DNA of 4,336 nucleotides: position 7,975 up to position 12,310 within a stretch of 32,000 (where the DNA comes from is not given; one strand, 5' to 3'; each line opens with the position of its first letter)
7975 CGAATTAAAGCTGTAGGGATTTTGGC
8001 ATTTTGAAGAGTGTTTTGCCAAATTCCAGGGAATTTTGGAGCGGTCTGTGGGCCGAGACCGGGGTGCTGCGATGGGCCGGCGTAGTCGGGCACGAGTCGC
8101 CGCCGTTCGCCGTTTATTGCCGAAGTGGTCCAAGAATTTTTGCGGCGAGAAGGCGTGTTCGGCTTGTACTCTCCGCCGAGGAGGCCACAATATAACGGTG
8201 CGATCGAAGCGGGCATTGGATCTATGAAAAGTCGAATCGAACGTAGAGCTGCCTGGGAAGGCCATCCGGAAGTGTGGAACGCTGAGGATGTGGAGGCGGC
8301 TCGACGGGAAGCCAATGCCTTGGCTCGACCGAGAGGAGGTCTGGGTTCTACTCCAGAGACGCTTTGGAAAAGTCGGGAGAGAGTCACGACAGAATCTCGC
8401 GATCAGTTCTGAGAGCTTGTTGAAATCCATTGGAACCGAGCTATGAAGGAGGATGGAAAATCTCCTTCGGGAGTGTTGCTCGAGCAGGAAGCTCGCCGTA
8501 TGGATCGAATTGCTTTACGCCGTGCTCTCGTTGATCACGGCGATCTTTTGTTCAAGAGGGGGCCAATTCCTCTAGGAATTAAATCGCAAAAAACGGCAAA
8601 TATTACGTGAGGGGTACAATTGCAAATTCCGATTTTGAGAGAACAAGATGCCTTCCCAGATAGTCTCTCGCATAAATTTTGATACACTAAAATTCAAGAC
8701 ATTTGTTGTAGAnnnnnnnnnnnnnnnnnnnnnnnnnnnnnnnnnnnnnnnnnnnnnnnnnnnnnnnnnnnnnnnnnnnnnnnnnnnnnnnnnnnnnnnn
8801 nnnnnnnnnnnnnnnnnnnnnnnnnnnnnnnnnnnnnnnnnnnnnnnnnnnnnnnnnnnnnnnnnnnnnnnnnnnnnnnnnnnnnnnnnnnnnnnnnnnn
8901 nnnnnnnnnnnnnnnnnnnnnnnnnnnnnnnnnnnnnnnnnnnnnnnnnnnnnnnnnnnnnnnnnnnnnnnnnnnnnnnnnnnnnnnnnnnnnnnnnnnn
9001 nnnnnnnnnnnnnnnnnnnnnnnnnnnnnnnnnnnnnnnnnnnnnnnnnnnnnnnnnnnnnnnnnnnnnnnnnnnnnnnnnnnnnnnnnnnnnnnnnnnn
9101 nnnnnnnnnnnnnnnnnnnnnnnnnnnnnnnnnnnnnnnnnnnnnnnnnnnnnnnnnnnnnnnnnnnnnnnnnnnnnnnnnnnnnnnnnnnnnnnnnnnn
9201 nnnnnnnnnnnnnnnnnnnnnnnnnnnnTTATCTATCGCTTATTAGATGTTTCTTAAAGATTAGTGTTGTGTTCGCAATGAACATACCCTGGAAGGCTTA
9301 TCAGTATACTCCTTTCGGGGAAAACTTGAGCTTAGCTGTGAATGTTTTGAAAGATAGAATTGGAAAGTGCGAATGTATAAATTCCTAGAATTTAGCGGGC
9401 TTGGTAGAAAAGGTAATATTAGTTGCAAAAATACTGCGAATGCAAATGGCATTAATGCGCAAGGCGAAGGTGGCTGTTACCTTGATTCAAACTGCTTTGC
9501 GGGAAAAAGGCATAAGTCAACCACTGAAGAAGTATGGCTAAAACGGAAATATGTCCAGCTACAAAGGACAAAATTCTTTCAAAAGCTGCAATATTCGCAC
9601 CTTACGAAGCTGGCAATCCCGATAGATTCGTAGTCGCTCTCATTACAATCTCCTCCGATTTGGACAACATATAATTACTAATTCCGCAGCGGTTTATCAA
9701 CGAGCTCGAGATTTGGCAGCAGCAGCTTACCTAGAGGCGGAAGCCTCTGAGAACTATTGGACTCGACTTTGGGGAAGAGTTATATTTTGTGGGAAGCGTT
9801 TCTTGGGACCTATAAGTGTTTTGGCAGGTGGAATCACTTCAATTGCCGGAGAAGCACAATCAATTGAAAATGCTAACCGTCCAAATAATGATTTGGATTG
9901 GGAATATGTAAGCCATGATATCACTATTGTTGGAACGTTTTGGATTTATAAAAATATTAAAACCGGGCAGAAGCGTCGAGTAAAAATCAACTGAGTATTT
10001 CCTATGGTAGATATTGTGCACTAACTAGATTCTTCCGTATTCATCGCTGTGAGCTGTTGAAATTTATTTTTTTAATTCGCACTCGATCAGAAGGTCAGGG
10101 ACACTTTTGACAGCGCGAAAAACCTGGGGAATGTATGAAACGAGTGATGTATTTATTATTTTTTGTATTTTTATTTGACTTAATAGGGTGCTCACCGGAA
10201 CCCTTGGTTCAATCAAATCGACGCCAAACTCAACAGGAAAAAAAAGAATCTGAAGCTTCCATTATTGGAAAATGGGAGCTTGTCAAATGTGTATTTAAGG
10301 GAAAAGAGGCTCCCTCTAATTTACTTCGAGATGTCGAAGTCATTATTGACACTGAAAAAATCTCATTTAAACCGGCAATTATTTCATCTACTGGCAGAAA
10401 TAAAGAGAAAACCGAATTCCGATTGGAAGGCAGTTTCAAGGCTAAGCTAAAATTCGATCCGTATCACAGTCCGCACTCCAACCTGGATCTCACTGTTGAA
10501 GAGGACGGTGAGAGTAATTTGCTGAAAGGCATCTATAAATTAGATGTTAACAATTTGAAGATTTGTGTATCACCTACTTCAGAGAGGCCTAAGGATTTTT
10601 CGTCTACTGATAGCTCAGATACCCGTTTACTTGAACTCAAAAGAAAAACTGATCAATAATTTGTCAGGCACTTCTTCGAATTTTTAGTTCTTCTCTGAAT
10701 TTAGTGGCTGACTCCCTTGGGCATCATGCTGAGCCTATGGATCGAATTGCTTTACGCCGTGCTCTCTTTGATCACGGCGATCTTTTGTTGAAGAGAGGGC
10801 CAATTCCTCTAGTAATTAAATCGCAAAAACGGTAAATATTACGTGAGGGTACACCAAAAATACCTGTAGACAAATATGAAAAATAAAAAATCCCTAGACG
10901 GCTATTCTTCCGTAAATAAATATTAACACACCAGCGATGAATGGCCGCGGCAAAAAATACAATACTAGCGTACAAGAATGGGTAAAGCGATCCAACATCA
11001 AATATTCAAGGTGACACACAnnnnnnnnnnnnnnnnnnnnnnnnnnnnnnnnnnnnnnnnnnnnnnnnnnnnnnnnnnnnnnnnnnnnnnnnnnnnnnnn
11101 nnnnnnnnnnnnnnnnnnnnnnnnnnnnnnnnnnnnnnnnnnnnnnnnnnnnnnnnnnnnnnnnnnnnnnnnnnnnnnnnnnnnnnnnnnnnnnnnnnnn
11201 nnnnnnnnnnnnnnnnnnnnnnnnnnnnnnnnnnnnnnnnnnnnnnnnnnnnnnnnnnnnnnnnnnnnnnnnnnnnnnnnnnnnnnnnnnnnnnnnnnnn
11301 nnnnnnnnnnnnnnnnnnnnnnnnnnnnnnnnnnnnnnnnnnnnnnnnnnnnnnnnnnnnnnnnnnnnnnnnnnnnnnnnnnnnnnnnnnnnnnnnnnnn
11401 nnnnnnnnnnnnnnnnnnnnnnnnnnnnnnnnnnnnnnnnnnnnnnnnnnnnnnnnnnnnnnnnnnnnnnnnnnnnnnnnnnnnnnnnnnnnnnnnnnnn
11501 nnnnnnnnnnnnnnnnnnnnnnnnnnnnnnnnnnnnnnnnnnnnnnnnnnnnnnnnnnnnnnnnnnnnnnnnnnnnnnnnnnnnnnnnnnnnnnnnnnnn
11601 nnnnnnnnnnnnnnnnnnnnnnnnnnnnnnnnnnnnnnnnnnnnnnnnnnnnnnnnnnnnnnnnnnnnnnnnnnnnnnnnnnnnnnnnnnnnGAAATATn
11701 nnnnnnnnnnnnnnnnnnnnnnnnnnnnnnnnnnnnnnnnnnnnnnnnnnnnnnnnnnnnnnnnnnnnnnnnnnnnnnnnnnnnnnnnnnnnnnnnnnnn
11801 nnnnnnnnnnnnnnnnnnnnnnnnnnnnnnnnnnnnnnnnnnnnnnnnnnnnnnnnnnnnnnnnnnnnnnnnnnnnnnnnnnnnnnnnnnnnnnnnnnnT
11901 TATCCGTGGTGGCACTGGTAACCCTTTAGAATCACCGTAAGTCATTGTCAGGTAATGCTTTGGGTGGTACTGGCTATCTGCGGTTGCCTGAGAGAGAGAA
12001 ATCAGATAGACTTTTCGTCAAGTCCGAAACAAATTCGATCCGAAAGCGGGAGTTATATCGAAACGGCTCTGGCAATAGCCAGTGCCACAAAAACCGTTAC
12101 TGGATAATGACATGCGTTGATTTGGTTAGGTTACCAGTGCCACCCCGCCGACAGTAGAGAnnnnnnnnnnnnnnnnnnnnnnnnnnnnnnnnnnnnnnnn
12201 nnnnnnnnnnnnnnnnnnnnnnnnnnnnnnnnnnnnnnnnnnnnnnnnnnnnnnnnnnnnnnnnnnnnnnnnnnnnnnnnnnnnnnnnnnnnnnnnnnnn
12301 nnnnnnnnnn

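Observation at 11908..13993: Protease-PDZ gene carried as a cassette between two co-oriented S elements; the first 50 nt of the repeats are identical and the rest has diverged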

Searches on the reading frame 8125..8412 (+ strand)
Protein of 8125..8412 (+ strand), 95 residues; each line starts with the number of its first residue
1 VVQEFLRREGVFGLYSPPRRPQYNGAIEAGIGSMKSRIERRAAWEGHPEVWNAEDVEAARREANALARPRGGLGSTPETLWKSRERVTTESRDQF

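Call 62: search_protein_families(library=ncbifam, proteins=[window:8125-8412:+], max_evalue=0.01)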
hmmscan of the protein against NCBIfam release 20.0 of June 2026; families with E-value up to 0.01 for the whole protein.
window:8125-8412:+ (95 aa): 1 family
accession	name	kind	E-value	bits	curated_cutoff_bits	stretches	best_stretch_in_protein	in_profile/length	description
NF033546.1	transpos_IS21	equivalog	0.0084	15.7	160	1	3-86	206-286/294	IS21 family transposase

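Call 85: search_protein_families(library=pfam, proteins=[window:8125-8412:+], max_evalue=0.01)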
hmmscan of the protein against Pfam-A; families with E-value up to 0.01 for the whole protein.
window:8125-8412:+ (95 aa): 0 families

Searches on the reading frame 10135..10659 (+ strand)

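Call 9: search_protein_families(library=pfam, proteins=[window:10135-10659:+], max_evalue=0.01)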
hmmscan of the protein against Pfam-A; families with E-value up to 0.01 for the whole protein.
window:10135-10659:+ (174 aa): 0 families

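Call 62: search_protein_families(library=ncbifam, proteins=[window:10135-10659:+], max_evalue=0.01)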
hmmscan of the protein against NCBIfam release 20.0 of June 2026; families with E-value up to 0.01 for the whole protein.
window:10135-10659:+ (174 aa): 2 families
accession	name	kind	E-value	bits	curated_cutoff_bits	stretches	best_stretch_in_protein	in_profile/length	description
TIGR03067.1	Planc_TIGR03067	domain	4.5e-12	46.1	40.15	1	42-155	6-106/107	TIGR03067 domain-containing protein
TIGR03066.1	Gem_osc_para_1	paralog_domain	0.0014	18.7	93.25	0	117-154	56-93/121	TIGR03066 family protein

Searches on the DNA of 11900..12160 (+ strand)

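Call 16: search_dna_similar(query=window:11900-12160:+, collection=plasmids, mode=distant, max_evalue=0.01)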
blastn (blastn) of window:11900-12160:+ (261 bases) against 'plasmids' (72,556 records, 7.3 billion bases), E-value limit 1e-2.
No match.
